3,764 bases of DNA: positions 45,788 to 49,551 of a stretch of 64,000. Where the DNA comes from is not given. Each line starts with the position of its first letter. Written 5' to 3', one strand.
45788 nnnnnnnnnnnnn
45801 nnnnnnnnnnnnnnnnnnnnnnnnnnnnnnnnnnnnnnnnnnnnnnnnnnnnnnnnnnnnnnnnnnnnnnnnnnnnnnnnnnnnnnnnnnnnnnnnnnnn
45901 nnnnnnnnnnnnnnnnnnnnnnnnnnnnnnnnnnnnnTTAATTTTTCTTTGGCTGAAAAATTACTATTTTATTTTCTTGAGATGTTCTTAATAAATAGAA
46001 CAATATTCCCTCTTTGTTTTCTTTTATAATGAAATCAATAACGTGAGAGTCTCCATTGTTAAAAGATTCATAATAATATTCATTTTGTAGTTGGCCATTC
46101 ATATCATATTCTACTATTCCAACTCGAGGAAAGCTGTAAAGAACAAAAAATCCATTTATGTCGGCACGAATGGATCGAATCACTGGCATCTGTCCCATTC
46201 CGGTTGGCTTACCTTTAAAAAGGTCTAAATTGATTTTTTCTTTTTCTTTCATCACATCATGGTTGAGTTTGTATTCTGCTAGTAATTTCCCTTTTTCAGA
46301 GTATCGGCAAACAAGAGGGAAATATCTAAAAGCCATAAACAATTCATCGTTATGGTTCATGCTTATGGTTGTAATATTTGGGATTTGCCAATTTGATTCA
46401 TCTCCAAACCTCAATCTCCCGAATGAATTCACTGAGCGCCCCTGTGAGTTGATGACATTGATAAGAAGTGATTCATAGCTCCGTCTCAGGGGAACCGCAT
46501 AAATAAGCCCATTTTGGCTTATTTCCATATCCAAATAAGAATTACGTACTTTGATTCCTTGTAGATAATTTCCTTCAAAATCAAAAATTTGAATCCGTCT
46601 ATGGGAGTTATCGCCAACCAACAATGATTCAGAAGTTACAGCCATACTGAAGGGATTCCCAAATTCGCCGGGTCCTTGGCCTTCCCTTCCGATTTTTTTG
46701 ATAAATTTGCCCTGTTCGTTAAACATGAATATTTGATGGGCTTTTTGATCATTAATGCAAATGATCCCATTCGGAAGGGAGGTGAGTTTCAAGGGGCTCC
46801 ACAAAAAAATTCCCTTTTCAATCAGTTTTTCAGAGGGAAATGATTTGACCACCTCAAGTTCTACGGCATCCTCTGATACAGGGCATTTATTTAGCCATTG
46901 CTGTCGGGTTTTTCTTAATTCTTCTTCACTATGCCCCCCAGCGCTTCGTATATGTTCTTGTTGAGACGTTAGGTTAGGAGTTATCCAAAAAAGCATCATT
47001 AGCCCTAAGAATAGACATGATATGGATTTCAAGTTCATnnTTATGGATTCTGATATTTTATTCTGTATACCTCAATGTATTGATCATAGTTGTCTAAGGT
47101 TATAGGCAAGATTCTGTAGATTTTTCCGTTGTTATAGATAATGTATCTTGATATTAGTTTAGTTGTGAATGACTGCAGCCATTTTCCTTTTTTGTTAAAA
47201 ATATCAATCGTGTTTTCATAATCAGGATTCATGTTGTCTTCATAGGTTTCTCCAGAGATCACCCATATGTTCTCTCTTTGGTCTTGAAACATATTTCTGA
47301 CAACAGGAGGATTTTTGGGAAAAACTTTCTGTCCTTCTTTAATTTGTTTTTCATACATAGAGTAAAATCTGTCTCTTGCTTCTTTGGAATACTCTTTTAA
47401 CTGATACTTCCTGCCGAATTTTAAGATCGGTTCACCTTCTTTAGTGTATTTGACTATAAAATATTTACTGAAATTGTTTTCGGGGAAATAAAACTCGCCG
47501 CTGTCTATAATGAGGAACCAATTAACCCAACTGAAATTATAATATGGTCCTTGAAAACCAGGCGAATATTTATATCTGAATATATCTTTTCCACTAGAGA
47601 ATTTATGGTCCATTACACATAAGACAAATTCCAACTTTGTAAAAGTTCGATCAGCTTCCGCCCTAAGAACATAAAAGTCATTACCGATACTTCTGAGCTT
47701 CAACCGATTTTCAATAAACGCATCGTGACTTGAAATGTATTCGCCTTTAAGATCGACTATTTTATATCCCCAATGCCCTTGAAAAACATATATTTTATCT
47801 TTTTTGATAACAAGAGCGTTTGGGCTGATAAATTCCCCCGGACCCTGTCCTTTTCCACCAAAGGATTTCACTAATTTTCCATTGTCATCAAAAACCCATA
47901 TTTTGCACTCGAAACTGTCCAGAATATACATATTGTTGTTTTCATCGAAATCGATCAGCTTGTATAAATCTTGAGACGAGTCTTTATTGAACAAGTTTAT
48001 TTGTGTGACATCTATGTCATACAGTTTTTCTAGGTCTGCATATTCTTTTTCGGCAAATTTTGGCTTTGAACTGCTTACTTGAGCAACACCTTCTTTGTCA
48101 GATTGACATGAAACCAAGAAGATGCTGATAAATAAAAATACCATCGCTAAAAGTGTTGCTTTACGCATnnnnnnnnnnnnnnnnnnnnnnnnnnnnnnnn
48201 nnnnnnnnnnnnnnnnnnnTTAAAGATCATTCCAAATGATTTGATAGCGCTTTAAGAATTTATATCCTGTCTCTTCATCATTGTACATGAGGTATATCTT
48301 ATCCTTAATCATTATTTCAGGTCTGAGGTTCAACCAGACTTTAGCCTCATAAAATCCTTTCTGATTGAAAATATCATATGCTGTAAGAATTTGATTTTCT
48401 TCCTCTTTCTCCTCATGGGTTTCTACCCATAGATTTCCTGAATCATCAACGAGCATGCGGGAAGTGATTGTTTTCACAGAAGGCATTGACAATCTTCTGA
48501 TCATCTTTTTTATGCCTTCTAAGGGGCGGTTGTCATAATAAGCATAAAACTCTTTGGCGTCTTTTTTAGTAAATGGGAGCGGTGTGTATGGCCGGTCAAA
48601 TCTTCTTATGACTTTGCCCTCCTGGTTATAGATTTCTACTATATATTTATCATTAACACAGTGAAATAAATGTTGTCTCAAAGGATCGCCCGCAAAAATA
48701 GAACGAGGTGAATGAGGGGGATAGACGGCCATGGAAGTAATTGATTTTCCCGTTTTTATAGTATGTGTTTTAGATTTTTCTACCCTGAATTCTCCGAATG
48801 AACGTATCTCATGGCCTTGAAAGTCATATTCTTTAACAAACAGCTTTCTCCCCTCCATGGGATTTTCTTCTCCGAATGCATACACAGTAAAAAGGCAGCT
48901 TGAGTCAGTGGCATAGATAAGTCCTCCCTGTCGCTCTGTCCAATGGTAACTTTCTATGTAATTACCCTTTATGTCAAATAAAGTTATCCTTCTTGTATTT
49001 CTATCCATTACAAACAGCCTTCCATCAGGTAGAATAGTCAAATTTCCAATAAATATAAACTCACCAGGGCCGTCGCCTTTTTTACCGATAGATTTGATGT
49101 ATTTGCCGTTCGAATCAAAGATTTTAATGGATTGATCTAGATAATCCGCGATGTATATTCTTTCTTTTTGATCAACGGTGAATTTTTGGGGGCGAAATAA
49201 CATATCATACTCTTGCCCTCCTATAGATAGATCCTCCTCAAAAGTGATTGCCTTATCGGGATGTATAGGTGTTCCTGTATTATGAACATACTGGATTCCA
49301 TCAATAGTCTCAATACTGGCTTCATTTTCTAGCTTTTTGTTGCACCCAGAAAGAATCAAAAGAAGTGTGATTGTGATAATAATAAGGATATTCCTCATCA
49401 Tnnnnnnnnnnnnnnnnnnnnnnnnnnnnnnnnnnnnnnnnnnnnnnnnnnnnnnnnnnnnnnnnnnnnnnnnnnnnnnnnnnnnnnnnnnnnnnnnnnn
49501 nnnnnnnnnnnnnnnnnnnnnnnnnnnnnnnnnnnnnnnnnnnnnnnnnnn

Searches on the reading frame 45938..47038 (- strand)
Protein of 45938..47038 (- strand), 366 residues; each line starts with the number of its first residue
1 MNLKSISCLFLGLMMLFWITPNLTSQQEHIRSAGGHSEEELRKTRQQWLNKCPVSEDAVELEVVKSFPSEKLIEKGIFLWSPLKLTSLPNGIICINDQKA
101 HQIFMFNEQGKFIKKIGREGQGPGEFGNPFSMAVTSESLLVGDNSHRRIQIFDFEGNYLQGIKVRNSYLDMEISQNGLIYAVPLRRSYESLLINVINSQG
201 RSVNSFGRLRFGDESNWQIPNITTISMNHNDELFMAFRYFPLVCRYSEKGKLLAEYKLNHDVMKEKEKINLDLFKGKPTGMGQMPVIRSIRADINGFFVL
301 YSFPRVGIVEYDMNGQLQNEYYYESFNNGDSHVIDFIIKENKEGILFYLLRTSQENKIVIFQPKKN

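Call 4: search_protein_families(library=pfam, proteins=[window:45938-47038:-], max_evalue=0.01)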
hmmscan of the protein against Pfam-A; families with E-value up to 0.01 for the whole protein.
window:45938-47038:- (366 aa): 3 families
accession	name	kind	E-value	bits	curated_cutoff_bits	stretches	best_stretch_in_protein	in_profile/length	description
PF17170.10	DUF5128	-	2e-15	57.2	22.9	1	90-260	53-225/321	6-bladed beta-propeller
PF15869.11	TolB_like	-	2.7e-05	24.1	29.2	1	71-160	10-100/296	TolB-like 6-blade propeller-like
PF18975.6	DUF5711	-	0.00067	19.4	26.3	0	132-205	61-131/344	Family of unknown function (DUF5711)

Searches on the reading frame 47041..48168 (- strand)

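Call 4: search_protein_families(library=pfam, proteins=[window:47041-48168:-], max_evalue=0.01)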
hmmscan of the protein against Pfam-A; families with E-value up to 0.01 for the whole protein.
window:47041-48168:- (375 aa): 2 families
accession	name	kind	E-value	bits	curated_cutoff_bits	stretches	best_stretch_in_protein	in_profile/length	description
PF17170.10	DUF5128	-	1e-09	38.5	22.9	1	68-199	46-178/321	6-bladed beta-propeller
PF15869.11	TolB_like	-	1.3e-05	25.1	29.2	1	98-139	51-91/296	TolB-like 6-blade propeller-like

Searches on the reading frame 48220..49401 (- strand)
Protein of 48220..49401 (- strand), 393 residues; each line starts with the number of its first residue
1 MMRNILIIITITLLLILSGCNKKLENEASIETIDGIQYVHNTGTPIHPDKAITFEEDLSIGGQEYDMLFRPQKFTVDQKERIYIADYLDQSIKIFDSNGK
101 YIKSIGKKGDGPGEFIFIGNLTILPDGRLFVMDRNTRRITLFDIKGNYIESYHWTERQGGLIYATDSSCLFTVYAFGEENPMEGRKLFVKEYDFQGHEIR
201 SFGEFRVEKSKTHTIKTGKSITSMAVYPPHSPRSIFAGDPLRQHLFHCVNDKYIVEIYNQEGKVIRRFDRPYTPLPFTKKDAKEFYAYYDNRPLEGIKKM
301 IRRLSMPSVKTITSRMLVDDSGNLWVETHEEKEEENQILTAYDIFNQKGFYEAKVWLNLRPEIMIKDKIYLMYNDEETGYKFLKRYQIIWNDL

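Call 4: search_protein_families(library=pfam, proteins=[window:48220-49401:-], max_evalue=0.01)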
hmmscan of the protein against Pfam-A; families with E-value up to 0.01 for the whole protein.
window:48220-49401:- (393 aa): 6 families
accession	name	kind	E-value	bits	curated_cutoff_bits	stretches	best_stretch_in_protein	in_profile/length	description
PF17170.10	DUF5128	-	5.3e-13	49.3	22.9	1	79-151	53-127/321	6-bladed beta-propeller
PF01436.27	NHL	-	0.00029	21.1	20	0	70-95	3-28/28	NHL repeat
PF15869.11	TolB_like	-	0.00039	20.3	29.2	1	98-143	49-95/296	TolB-like 6-blade propeller-like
PF16288.11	DUF4934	-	0.0004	20.9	27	1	78-149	32-101/102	Domain of unknown function (DUF4934)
PF18962.6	Por_Secre_tail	-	0.0039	17.9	27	0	89-104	21-36/75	Secretion system C-terminal sorting domain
PF07405.16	DUF1506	-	0.0062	17.2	25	1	16-103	27-117/127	Protein of unknown function (DUF1506)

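Call 6: search_protein_families(library=ncbifam, proteins=[window:48220-49401:-], max_evalue=0.01)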
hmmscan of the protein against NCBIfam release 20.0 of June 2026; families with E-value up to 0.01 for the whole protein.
window:48220-49401:- (393 aa): 2 families
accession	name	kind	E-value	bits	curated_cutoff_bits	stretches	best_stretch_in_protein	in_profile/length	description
NF035926.1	scyF_NHL_VPEP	equivalog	4.6e-13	49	350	1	64-152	147-236/376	scytonemin biosynthesis PEP-CTERM protein ScyF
NF047780.1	LIC12708_fam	subfamily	1.3e-05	24.3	150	1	87-142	153-210/391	LIC_12708 family protein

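Call 66: search_protein_families(library=padloc, proteins=[window:48220-49401:-], max_evalue=0.001)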
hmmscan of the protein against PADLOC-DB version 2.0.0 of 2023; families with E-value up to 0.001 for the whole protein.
window:48220-49401:- (393 aa): 0 families
